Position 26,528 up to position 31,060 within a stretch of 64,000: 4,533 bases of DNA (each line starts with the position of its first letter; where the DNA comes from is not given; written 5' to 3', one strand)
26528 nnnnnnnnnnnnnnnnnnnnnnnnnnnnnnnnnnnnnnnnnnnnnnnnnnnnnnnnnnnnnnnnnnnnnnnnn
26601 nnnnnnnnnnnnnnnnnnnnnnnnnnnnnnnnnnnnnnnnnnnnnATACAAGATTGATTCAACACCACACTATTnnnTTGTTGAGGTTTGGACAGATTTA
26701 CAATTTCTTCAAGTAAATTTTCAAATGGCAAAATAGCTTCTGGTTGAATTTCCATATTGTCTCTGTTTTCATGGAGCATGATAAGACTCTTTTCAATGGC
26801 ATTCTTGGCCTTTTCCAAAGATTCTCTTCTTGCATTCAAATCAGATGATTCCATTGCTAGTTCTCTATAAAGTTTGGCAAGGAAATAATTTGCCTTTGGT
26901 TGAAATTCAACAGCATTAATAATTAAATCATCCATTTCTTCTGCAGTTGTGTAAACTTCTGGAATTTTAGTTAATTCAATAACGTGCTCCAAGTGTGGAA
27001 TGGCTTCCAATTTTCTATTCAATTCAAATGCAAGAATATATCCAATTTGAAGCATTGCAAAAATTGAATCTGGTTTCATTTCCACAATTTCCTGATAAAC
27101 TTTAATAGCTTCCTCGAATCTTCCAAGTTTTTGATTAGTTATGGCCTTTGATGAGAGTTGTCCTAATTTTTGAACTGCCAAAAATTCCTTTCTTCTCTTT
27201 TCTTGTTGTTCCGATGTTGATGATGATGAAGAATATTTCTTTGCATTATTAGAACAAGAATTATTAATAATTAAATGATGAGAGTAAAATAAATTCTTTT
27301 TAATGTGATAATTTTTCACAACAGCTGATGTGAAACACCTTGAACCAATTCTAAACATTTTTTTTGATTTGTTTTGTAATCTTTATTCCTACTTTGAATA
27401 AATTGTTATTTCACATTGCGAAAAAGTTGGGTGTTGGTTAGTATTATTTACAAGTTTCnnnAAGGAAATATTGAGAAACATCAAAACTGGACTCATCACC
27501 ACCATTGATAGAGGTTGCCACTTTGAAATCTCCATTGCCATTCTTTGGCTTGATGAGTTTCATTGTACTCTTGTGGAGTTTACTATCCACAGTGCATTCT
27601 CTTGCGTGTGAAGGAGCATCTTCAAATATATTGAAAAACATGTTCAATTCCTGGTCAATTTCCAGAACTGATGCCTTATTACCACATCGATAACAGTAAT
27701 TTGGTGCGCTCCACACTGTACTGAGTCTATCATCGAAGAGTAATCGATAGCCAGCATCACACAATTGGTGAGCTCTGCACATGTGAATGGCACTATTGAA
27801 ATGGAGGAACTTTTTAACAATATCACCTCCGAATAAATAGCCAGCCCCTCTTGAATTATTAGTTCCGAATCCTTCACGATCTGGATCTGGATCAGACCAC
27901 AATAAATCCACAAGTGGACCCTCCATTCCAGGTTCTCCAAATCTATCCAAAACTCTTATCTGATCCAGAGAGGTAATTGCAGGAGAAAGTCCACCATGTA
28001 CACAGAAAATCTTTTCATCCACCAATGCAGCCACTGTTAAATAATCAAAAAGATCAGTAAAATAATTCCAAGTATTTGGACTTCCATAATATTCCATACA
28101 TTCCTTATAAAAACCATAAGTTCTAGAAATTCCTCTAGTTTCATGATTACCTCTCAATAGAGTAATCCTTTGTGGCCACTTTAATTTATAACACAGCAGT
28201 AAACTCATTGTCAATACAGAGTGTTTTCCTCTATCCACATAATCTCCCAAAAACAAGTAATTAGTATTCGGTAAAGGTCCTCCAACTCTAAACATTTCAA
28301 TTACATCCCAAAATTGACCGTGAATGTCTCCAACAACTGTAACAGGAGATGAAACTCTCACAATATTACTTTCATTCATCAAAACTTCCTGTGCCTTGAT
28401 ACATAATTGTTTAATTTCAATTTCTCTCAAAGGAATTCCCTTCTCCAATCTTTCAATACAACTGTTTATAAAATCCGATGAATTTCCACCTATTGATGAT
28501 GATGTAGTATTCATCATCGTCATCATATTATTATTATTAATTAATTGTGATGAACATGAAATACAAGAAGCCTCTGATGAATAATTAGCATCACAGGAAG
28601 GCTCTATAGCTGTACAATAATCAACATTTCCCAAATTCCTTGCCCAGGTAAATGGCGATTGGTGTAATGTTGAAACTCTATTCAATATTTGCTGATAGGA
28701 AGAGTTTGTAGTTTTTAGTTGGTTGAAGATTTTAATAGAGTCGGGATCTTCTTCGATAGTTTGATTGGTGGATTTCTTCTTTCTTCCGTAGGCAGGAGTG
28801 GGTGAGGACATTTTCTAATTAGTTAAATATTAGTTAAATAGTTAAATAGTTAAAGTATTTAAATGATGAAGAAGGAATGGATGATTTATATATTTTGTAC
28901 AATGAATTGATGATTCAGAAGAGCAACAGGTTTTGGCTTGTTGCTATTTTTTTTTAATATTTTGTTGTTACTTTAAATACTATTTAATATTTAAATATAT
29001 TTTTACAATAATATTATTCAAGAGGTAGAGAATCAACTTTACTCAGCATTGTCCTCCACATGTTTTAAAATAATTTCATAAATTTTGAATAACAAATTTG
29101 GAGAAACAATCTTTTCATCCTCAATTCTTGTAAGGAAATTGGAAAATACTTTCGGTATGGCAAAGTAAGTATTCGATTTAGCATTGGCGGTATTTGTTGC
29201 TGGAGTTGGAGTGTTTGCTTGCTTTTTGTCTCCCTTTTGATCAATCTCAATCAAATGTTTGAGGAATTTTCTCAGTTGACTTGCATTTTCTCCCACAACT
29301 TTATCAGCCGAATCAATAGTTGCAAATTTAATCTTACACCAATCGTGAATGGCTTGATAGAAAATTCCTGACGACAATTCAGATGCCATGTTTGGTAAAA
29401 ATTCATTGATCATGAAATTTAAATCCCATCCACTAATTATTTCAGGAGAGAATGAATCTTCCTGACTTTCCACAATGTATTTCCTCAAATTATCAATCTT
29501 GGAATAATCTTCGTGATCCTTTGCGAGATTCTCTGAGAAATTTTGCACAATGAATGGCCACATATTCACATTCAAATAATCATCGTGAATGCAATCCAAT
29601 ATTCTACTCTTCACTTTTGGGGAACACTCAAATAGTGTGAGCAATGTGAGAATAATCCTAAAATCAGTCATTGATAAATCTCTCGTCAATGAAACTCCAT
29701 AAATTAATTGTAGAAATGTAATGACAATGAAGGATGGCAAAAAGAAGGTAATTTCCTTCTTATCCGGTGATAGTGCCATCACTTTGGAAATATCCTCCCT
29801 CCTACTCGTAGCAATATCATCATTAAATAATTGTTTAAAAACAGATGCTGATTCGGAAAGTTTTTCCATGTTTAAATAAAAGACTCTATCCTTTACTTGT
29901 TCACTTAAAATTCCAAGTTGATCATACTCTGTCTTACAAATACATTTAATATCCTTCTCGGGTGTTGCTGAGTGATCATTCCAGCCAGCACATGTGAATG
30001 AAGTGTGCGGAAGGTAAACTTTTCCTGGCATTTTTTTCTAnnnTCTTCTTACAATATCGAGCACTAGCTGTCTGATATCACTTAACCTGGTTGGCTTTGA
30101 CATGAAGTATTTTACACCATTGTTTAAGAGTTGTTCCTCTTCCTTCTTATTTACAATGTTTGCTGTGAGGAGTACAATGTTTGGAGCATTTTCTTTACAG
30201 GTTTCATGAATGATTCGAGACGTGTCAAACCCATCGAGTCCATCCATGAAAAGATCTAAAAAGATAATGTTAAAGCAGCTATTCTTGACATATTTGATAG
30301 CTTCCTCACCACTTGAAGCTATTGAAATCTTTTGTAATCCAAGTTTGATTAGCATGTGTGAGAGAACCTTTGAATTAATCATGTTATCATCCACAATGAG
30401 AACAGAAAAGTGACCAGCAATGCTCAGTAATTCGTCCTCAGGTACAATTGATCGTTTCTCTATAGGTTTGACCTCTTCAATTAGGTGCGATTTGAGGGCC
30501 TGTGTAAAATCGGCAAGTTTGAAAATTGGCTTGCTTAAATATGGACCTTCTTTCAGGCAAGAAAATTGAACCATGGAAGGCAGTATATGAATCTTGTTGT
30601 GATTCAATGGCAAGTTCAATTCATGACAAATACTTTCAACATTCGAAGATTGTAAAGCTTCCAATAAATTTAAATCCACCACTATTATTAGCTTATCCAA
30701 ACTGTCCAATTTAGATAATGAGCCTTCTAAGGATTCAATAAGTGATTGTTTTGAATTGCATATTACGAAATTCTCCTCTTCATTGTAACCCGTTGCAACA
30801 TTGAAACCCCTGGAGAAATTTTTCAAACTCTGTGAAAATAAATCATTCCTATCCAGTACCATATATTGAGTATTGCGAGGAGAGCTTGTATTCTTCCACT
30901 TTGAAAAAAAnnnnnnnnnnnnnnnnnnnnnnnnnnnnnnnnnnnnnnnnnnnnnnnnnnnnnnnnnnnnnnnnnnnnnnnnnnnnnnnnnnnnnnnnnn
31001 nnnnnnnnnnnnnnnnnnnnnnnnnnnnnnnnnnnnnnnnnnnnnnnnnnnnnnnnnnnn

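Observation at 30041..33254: Intron-containing GAF-hybrid histidine kinase in a eukaryotic locus, with no phosphotransfer partner nearby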

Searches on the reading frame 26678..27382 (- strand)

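Call 22: search_protein_families(library=pfam, proteins=[window:26678-27382:-], max_evalue=0.001)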
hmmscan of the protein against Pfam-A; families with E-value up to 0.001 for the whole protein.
window:26678-27382:- (235 aa): 5 families
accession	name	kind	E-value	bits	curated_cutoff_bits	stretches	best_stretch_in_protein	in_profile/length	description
PF13181.12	TPR_8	-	8.9e-08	32.2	25.7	0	82-105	10-33/34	Tetratricopeptide repeat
PF07719.23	TPR_2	-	4.9e-06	26.7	27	0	80-105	8-33/34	Tetratricopeptide repeat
PF00515.34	TPR_1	-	2.9e-05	24.1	27.8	1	77-105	5-33/34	Tetratricopeptide repeat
PF13424.12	TPR_12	-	0.00033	21.2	30.1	0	79-138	9-75/77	Tetratricopeptide repeat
PF24575.1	TPR_Slam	-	0.00035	21.4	35.2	0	78-118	52-92/104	Surface lipoprotein assembly modifier, N-terminal TPR repeats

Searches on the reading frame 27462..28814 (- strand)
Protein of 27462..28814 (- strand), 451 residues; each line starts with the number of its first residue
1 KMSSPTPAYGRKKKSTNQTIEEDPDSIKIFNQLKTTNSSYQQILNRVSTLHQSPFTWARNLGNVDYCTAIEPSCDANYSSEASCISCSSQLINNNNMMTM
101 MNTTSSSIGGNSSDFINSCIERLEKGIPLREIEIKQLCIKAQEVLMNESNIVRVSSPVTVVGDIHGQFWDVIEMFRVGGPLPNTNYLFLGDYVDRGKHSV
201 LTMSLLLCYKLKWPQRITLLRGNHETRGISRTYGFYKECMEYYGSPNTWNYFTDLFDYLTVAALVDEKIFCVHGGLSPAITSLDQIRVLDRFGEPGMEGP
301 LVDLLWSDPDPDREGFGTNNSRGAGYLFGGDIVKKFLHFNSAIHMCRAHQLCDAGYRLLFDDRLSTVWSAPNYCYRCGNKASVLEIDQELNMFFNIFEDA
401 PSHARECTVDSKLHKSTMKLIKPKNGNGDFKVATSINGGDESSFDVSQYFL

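Call 22: search_protein_families(library=pfam, proteins=[window:27462-28814:-], max_evalue=0.001)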
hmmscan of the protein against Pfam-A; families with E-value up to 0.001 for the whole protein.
window:27462-28814:- (451 aa): 2 families
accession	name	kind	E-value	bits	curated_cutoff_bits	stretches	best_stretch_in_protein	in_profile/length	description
PF00149.33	Metallophos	-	3e-37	129.4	21.5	1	157-351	2-189/191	Calcineurin-like phosphoesterase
PF16891.10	STPPase_N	-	0.00023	22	26.8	1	125-151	18-44/48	Serine-threonine protein phosphatase N-terminal domain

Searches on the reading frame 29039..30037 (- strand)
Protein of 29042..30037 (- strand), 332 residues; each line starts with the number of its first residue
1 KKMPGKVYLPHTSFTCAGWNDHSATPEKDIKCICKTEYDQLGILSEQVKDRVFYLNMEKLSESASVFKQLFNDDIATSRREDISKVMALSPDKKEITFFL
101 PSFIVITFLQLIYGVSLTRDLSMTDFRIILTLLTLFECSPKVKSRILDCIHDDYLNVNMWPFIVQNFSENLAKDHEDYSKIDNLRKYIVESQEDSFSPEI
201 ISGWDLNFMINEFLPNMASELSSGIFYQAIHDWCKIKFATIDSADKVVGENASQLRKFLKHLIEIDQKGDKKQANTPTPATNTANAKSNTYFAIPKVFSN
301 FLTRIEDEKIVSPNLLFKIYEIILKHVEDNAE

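Call 18: find_encoding_contigs(protein=window:29039-30031:-, flank=3000, max_places=3)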
Protein window:29039-30031:- (330 aa): no gene with exactly this product is on record in the collection.

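Call 22: search_protein_families(library=pfam, proteins=[window:29042-30037:-], max_evalue=0.001)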
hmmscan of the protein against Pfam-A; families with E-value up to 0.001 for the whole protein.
window:29042-30037:- (332 aa): 0 families

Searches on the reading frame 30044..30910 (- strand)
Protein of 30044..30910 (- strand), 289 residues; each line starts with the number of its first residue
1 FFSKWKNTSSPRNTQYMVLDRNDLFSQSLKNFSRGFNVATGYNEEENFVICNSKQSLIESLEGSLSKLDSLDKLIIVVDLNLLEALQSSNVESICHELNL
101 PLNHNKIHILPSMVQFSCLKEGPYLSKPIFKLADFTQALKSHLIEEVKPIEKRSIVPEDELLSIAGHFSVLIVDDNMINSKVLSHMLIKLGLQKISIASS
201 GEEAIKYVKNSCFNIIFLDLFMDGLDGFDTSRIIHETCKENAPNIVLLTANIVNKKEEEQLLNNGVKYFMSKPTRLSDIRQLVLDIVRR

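Call 63: predict_structure(alignment_id=A2)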
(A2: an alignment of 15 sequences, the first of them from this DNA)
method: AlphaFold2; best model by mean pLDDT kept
length: 289 residues; sequences in the alignment: 15
mean_pLDDT: 83.8   pTM: 0.52
mean pLDDT of the five models: 83.8, 83.7, 83.1, 82.9, 81.6
residues with pLDDT >= 90: 142; 70-90: 96; 50-70: 42; < 50: 9
segments of 3 or more residues with pLDDT < 50: 146-154
pLDDT, mean of each block of 10 residues (from residue 1): 56 86 88 77 74 92 87 89 70 85 83 66 74 77 50 58 89 97 96 96 97 96 95 93 93 88 94 94 90
secondary structure, 60 per line:
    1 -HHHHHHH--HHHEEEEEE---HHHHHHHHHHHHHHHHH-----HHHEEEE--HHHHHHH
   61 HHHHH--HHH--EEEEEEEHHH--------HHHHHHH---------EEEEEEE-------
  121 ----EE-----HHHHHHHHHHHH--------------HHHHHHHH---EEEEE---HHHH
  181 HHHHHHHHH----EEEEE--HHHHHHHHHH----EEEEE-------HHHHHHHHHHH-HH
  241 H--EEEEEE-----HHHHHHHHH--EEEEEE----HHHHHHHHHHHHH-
elements in order: H2-8 E14-19 H23-39 E48-51 H54-65 E73-79 H91-97 E107-113 H132-143 H158-165 E169-173 H177-189 E194-198 H201-210 E215-219 H227-237 E244-249 H255-263 E266-271 H276-288
